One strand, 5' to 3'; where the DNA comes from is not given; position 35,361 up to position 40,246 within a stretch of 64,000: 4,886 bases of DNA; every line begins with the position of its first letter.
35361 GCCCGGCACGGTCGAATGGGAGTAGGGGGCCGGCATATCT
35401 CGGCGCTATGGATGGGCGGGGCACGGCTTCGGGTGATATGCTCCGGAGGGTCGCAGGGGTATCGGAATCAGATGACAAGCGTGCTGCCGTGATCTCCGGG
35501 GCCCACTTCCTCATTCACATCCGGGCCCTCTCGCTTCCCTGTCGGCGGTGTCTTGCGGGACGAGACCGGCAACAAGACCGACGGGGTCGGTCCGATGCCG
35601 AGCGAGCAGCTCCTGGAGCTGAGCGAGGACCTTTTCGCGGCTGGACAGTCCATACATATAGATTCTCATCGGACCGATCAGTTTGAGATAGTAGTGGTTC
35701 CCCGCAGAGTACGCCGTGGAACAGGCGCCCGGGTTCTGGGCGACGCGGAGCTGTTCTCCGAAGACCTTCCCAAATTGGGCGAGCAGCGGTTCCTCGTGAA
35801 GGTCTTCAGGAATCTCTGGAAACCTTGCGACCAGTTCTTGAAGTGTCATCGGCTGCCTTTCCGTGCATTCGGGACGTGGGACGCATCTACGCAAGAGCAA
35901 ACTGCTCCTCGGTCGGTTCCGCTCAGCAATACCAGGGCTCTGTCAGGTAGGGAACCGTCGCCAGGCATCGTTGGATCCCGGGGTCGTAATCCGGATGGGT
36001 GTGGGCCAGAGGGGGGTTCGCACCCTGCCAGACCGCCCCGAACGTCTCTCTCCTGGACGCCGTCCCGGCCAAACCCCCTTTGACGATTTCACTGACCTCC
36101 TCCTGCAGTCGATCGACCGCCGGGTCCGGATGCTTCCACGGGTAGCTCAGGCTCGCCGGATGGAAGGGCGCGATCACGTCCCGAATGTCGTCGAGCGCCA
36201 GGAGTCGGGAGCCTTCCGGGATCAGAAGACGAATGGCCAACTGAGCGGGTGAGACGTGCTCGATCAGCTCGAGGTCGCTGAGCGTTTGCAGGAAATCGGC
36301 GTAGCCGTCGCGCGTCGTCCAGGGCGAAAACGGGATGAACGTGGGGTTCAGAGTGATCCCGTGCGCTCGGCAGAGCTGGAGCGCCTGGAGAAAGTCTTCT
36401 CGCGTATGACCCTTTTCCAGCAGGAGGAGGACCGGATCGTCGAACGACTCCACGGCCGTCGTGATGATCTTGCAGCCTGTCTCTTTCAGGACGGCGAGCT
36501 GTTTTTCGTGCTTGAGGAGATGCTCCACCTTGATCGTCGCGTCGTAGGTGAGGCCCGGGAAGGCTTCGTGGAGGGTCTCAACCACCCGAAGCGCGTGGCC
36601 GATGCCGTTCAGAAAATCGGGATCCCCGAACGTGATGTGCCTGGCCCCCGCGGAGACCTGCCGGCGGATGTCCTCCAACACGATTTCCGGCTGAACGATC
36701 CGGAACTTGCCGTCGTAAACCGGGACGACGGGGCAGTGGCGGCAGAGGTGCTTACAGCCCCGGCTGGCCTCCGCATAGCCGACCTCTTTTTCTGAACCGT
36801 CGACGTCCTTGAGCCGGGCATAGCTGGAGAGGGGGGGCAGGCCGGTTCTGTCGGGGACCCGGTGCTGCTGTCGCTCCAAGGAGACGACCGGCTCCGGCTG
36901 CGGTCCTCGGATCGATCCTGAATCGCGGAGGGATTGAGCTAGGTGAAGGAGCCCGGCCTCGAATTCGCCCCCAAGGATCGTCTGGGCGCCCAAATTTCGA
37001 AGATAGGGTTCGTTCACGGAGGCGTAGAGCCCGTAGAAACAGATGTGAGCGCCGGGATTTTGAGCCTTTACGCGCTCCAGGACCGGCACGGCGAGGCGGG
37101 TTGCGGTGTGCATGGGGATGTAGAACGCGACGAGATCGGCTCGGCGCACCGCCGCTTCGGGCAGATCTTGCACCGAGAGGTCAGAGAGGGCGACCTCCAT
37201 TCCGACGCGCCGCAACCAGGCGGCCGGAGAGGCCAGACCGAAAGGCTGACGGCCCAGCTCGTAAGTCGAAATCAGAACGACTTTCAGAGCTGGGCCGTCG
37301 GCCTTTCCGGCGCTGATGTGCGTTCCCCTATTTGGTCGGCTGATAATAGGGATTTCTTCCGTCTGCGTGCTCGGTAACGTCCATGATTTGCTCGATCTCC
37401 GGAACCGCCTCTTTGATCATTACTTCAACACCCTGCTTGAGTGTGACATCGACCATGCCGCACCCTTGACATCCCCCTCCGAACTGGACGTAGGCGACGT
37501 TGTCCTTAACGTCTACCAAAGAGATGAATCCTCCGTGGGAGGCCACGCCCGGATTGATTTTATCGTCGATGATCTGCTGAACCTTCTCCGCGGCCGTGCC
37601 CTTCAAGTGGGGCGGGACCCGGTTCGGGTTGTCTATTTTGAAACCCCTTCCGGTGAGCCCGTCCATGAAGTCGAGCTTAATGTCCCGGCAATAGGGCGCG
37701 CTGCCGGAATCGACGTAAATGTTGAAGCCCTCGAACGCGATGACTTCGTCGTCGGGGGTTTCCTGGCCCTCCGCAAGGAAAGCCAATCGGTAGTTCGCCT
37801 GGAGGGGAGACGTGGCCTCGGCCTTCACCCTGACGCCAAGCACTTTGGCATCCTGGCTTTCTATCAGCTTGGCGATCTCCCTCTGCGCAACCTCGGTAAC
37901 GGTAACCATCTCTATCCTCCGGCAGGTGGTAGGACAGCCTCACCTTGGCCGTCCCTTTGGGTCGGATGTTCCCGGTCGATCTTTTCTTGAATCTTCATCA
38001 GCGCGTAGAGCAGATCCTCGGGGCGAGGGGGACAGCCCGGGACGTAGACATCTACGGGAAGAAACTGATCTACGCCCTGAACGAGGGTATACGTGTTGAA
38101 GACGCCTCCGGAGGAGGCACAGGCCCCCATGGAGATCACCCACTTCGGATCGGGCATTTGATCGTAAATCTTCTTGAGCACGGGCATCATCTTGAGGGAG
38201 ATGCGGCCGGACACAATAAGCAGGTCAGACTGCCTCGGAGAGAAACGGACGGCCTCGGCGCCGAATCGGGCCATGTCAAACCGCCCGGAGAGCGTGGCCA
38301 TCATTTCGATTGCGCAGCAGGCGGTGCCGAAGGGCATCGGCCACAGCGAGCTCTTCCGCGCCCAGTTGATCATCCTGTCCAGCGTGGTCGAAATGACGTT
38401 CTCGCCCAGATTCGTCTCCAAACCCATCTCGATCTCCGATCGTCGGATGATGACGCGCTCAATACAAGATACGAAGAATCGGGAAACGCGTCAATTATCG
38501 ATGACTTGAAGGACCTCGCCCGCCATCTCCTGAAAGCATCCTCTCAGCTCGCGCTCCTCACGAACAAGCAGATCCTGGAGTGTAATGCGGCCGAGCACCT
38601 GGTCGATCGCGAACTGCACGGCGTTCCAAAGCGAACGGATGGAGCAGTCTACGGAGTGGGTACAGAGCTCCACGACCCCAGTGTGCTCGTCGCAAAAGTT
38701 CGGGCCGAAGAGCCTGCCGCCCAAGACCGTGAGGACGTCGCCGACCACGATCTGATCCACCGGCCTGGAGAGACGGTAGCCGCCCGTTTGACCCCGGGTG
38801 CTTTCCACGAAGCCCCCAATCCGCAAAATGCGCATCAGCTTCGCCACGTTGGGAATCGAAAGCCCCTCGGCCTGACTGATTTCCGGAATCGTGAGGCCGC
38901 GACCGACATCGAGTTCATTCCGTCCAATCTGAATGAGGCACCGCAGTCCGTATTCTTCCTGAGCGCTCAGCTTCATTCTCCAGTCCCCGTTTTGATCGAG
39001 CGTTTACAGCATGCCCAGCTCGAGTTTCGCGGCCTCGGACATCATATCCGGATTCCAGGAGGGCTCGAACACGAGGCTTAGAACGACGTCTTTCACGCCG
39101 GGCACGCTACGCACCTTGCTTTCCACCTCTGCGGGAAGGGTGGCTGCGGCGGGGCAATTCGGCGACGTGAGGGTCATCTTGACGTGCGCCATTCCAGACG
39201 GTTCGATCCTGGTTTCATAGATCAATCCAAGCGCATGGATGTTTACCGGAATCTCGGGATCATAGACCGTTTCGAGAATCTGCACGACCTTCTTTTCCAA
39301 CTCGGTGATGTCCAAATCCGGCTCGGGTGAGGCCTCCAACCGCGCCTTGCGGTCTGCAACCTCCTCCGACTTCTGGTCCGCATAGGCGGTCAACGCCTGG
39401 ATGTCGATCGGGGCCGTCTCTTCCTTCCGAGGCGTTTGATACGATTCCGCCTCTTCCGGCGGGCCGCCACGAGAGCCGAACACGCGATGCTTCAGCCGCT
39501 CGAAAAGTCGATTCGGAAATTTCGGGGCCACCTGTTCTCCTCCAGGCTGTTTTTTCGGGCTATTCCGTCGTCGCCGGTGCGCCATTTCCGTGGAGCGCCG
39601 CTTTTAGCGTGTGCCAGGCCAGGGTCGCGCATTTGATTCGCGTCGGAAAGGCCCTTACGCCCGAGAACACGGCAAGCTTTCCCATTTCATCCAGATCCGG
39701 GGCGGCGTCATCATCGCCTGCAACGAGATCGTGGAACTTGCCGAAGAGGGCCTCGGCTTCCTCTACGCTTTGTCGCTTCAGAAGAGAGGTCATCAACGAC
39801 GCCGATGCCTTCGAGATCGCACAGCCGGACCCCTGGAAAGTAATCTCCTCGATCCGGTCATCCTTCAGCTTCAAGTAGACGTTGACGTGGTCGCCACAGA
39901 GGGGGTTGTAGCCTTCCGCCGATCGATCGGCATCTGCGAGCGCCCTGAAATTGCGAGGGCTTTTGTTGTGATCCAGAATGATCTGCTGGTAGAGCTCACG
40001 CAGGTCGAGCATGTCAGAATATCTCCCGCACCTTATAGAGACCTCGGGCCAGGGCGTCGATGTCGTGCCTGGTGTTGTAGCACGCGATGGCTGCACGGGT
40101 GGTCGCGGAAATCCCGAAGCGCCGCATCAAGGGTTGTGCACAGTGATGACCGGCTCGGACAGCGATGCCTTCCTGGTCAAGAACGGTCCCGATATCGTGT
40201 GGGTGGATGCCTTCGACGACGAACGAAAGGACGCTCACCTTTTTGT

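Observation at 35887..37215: Radical SAM enzyme with an in-frame UGA giving a C-U-A-E-P tail: candidate selenoprotein of unknown function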

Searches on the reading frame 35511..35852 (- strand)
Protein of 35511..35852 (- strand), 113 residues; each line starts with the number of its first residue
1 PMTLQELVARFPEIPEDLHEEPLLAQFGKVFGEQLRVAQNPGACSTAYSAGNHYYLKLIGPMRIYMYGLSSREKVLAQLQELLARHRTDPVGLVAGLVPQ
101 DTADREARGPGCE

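Call 10: search_protein_families(library=ncbifam, proteins=[window:35511-35852:-], max_evalue=0.001)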
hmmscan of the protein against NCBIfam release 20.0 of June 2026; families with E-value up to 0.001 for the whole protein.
window:35511-35852:- (113 aa): 0 families

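Call 11: search_protein_families(library=pfam, proteins=[window:35511-35852:-], max_evalue=0.001)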
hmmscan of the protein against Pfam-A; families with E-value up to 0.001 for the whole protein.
window:35511-35852:- (113 aa): 0 families

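Call 45: find_homologous_proteins(query=window:35514-35849:-, max_evalue=0.001)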
Query seq(112 aa) (112 aa): 221 proteins with E <= 0.001 among 233 candidates; the best 120 are listed.
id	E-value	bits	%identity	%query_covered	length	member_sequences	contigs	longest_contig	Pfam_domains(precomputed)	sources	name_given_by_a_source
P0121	2.3e-68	245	100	100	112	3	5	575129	-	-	-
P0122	5.8e-53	196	77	100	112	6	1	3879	-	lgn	-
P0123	9.3e-52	192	78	100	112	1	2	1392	-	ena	-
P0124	1.5e-49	185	74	99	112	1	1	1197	-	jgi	jgi:hypothetical protein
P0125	2.1e-48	181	70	99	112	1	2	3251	-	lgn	-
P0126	3.7e-48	180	70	100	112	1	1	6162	-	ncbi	-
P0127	9.9e-48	179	71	99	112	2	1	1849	-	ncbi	-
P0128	1.4e-47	178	69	99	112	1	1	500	-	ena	-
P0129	2.0e-47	178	69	99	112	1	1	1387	-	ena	-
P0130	3.6e-47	177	72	99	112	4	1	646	-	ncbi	-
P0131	5.2e-47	177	71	99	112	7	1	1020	-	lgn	-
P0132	5.9e-47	176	70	99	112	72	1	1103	-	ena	-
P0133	1.3e-46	175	70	99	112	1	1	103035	-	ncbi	ncbi:MAG: hypothetical protein ACE5IQ_02830 [Candidatus Methylomirabilales bacterium]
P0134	1.9e-46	175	68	99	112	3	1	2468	-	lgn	-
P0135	2.0e-46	175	70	99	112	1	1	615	-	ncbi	-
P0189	4.5e-41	158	63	100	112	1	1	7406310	-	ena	-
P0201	3.0e-39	152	63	99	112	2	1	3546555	-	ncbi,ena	-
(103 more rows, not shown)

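Call 46: find_encoding_contigs(protein=P0133, flank=6000, max_places=1)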
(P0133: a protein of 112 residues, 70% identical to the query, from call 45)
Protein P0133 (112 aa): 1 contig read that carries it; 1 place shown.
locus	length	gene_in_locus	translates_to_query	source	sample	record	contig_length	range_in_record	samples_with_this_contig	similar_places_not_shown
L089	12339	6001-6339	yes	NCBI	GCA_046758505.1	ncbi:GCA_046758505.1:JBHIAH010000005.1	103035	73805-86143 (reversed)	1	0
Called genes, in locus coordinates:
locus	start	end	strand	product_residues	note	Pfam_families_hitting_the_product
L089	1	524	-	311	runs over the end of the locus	PF00561:Abhydrolase_1, PF12146:Hydrolase_4, PF12697:Abhydrolase_6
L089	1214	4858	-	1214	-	PF03190:Thioredox_DsbH, PF13098:Thioredoxin_2 (weak), PF13899:Thioredoxin_7, PF00248:Aldo_ket_red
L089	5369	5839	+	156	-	PF13350:Y_phosphatase3 (weak), PF22784:PTP-SAK (weak), PF22741:PTP-NADK, PF22785:Tc-R-P (weak), PF00782:DSPc (weak)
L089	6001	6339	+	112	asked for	-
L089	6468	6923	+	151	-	-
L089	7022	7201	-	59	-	-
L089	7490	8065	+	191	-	PF13428:TPR_14 (faint), PF13424:TPR_12 (faint), PF00515:TPR_1 (faint), PF07719:TPR_2 (faint), PF13181:TPR_8 (faint), PF13414:TPR_11 (faint), PF13371:TPR_9 (weak), PF13432:TPR_16 (weak), +1 more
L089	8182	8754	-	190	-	PF04011:LemA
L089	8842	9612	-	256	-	-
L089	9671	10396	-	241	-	-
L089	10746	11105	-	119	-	-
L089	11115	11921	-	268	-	-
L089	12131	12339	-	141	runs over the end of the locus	PF00472:RF-1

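Call 47: find_encoding_contigs(protein=P0189, flank=6000, max_places=1)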
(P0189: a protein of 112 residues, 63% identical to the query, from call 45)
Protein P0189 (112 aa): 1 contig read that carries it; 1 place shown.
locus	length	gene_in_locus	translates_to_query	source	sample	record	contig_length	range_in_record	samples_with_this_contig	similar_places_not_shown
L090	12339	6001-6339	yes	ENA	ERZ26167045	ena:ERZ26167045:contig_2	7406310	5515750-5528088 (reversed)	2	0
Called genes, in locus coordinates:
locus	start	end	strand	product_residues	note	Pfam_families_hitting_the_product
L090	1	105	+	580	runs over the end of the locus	PF02154:FliM, PF14842:FliG_N, PF14841:FliG_M, PF01706:FliG_C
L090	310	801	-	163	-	PF00210:Ferritin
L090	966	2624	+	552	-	PF00881:Nitroreductase (faint)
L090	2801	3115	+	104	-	PF00355:Rieske, PF13806:Rieske_2, PF22543:Rieske_4 (weak)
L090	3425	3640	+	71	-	PF01379:Porphobil_deam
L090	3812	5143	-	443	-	PF13701:DDE_Tnp_1_4, PF01609:DDE_Tnp_1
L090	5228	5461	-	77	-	-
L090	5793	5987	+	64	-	-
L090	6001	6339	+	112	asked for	-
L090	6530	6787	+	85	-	-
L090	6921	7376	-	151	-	-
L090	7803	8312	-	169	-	PF02353:CMAS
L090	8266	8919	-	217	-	PF02353:CMAS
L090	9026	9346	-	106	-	-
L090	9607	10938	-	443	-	PF13701:DDE_Tnp_1_4, PF01609:DDE_Tnp_1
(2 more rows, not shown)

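Call 48: find_encoding_contigs(protein=P0201, flank=6000, max_places=1)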
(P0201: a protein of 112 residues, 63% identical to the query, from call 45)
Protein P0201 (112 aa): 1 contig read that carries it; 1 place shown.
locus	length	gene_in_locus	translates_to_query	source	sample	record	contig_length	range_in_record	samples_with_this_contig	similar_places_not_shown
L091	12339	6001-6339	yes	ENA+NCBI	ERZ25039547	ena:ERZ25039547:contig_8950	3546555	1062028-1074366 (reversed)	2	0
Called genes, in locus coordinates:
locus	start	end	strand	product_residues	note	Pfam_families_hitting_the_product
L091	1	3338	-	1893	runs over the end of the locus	PF13415:Beta-prop_FBX42, PF24681:Kelch_KLHDC2_KLHL20_DRC7, PF24981:Beta-prop_ATRN-LZTR1, PF24681:Kelch_KLHDC2_KLHL20_DRC7, PF13415:Beta-prop_FBX42, PF24981:Beta-prop_ATRN-LZTR1 (weak), PF11617:Cu-binding_MopE, PF11617:Cu-binding_MopE, +4 more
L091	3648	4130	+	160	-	-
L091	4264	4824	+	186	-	-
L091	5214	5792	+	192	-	PF13365:Trypsin_2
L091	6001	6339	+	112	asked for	-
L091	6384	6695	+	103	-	PF00355:Rieske, PF13806:Rieske_2, PF22543:Rieske_4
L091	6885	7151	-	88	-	-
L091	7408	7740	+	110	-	-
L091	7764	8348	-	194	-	PF00589:Phage_integrase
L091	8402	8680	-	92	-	-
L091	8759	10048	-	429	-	PF00872:Transposase_mut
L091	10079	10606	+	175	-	PF01839:FG-GAP (faint), PF13517:FG-GAP_3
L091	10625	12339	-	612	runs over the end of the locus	PF01019:G_glu_transpept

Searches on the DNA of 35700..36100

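Call 69: search_rna_families(source=window, start=35700, end=36100, threshold=evalue, max_evalue=1)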
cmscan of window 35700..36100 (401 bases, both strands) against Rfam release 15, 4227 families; matches with E-value up to 1: 0.
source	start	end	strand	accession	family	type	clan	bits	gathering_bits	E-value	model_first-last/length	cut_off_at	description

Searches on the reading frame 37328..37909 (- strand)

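Call 10: search_protein_families(library=ncbifam, proteins=[window:37328-37909:-], max_evalue=0.001)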
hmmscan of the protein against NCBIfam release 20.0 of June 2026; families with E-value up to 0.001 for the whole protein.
window:37328-37909:- (193 aa): 10 families
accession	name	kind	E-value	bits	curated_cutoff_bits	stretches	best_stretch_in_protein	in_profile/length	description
TIGR03341.1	YhgI_GntY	equivalog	2.6e-46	157.8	269.35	1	2-189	1-190/190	Fe-S biogenesis protein NfuA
NF008392.0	PRK11190.1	equivalog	2.1e-36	125.6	268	1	1-189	1-192/192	Fe-S biogenesis protein NfuA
TIGR00049.1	TIGR00049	subfamily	8.9e-16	58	58.8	1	2-97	1-94/106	iron-sulfur cluster assembly accessory protein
NF010147.0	PRK13623.1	equivalog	7.3e-10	39.1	117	1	2-96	10-102/115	iron-sulfur cluster insertion protein ErpA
TIGR02011.1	IscA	equivalog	3.4e-09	36.9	150.6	1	2-96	1-92/105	iron-sulfur cluster assembly protein IscA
TIGR02000.1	NifU_proper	equivalog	3.2e-07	30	273.3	1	107-172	221-284/290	Fe-S cluster assembly protein NifU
TIGR01997.1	sufA_proteo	equivalog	8.8e-07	29.1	136.2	1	2-97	3-95/107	Fe-S cluster assembly scaffold SufA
NF038090.1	IscA_HesB_Se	subfamily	1.5e-06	28.5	85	1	1-97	1-93/101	IscA/HesB family protein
NF007049.0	PRK09502.1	equivalog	7.7e-06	26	181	1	2-96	3-94/107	iron-sulfur cluster assembly protein IscA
NF007050.0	PRK09504.1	equivalog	3.7e-05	23.8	161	1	2-96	18-109/122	Fe-S cluster assembly scaffold SufA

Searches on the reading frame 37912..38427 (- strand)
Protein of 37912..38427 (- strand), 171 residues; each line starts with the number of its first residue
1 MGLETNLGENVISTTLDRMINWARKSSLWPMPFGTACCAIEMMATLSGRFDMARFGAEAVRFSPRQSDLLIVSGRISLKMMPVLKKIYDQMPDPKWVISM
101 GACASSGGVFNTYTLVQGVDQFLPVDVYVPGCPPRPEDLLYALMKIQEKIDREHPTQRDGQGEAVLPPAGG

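Call 10: search_protein_families(library=ncbifam, proteins=[window:37912-38427:-], max_evalue=0.001)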
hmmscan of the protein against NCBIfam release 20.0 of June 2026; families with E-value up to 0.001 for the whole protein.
window:37912-38427:- (171 aa): 15 families
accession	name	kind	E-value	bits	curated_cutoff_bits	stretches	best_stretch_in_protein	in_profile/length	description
NF011390.0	PRK14815.1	equivalog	3.9e-75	251.2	281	1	4-158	11-165/183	NADH dehydrogenase subunit B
NF005012.1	PRK06411.1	subfamily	1.1e-72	243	116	1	6-155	14-163/166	NADH-quinone oxidoreductase subunit NuoB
TIGR01957.1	nuoB_fam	subfamily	8.9e-70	233.2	142.7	1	11-152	2-144/145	NADH-quinone oxidoreductase subunit B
NF011394.0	PRK14819.1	equivalog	1.2e-68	231.5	312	1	10-158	15-164/264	NADH-quinone oxidoreductase subunit B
NF011395.0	PRK14820.1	equivalog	5.9e-68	228.2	263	1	7-159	14-166/180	NADH-quinone oxidoreductase subunit B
NF009808.0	PRK13292.1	equivalog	3.2e-67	227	1156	1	7-156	6-156/791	NADH-quinone oxidoreductase subunit B/C/D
NF011389.0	PRK14814.1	equivalog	1.4e-63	214.1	285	1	6-152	13-159/186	NADH dehydrogenase subunit B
NF011391.0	PRK14816.1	equivalog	3.2e-60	203.1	283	1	7-152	33-179/196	NADH-quinone oxidoreductase subunit B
NF011392.0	PRK14817.1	equivalog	4.4e-58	195.9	271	1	14-153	24-163/182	NADH-quinone oxidoreductase subunit B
NF011388.0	PRK14813.1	equivalog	2.5e-57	193.8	294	1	9-154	11-157/189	NADH dehydrogenase subunit B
NF011393.0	PRK14818.1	equivalog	2.3e-55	186.7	255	1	13-157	18-162/173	NADH dehydrogenase subunit B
TIGR03294.1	FrhG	equivalog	2.6e-06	27.3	245.5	1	66-144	50-138/228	coenzyme F420 hydrogenase subunit gamma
NF040831.1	sulfhyd_ShyD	equivalog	0.00011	21.9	460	0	119-151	120-152/240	NAD(P)-dependent hydrogenase/sulfhydrogenase 2 subunit delta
NF040836.1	sulfhyd_HydD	equivalog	0.00017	20.8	500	0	116-144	123-151/261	NADPH-dependent hydrogenase/sulfhydrogenase 1 subunit delta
NF045875.1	F420_non_VhuG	exception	0.00056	19.2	450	0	111-151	128-168/286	F420-non-reducing hydrogenase subunit VhuG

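Call 11: search_protein_families(library=pfam, proteins=[window:37912-38427:-], max_evalue=0.001)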
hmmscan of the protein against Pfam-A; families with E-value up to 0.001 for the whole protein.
window:37912-38427:- (171 aa): 1 family
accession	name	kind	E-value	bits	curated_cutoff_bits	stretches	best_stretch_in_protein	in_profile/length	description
PF01058.29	Oxidored_q6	-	4.2e-29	101.3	27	1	37-146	1-128/128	NADH ubiquinone oxidoreductase, 20 Kd subunit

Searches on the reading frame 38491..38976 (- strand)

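Call 10: search_protein_families(library=ncbifam, proteins=[window:38491-38976:-], max_evalue=0.001)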
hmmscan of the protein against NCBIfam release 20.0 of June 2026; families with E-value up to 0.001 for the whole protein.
window:38491-38976:- (161 aa): 7 families
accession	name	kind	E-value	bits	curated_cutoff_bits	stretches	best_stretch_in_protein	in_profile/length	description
TIGR00738.1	rrf2_super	superfamily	1.4e-24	86.4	73.3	1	1-137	1-131/132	Rrf2 family transcriptional regulator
NF047409.1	Cys_reg_CymR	equivalog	9.8e-19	67.9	195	1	1-143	1-130/139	cysteine metabolism transcriptional regulator CymR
TIGR02944.1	suf_reg_Xantho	equivalog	6.2e-17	62.2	110.65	1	2-136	3-130/130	SUF system Fe-S cluster assembly regulator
TIGR02010.1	IscR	equivalog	1.1e-15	57.6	207.55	1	1-140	1-133/135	Fe-S cluster assembly transcriptional regulator IscR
NF008886.0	PRK11920.1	equivalog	1.1e-13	51.2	193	1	1-146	1-139/153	iron-responsive transcriptional regulator RirA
NF008240.0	PRK11014.1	equivalog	6.4e-12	45.7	182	1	1-142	1-132/141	nitric oxide-sensing transcriptional repressor NsrR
NF008110.0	PRK10857.1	equivalog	9.4e-11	41.8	275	1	1-140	1-133/164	Fe-S cluster assembly transcriptional regulator IscR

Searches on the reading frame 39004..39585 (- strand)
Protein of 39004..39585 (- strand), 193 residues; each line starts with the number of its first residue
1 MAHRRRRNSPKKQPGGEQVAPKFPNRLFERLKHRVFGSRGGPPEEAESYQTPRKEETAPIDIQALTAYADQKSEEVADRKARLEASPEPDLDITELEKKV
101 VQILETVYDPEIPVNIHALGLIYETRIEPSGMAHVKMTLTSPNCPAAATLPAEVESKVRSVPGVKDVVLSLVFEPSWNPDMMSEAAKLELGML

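Call 10: search_protein_families(library=ncbifam, proteins=[window:39004-39585:-], max_evalue=0.001)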
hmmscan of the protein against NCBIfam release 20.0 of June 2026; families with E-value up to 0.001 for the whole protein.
window:39004-39585:- (193 aa): 4 families
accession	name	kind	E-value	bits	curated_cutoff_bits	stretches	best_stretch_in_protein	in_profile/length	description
TIGR02945.1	SUF_assoc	equivalog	1.8e-38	130.9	143.4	1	96-193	2-99/99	SUF system Fe-S cluster assembly protein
TIGR03406.1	FeS_long_SufT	hypoth_equivalog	4.7e-34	117.6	202.6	1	89-192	67-174/174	putative Fe-S cluster assembly protein SufT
NF041868.1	paad_haloarch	equivalog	1.5e-23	83.3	180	1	83-190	14-120/127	1,2-phenylacetyl-CoA epoxidase subunit PaaD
TIGR02159.1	PA_CoA_Oxy4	equivalog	2.8e-10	40.6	108.15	1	107-190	1-83/146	1,2-phenylacetyl-CoA epoxidase subunit PaaD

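Call 11: search_protein_families(library=pfam, proteins=[window:39004-39585:-], max_evalue=0.001)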
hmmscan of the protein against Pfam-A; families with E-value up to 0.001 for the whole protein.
window:39004-39585:- (193 aa): 1 family
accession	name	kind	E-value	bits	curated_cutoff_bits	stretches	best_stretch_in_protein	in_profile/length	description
PF01883.24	FeS_assembly_P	-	1.7e-18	67.1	23.5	1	98-167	2-71/73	Iron-sulfur cluster assembly protein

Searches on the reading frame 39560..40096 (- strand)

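Call 10: search_protein_families(library=ncbifam, proteins=[window:39560-40096:-], max_evalue=0.001)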
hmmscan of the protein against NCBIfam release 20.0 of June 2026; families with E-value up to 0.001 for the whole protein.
window:39560-40096:- (178 aa): 4 families
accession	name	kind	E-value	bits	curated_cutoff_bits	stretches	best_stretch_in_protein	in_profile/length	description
TIGR01994.1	SUF_scaf_2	equivalog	2.7e-46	157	92.5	1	32-169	1-137/137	Fe-S cluster assembly sulfur transfer protein SufU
TIGR03419.1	NifU_clost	equivalog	7.5e-19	68.3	187.9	1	36-117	1-82/121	Fe-S cluster assembly scaffold protein NifU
TIGR01999.1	iscU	equivalog_domain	9.8e-13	48.3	192.4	1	36-117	1-86/124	Fe-S cluster assembly scaffold IscU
TIGR02000.1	NifU_proper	equivalog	3.5e-08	33.2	273.3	1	36-118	4-88/290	Fe-S cluster assembly protein NifU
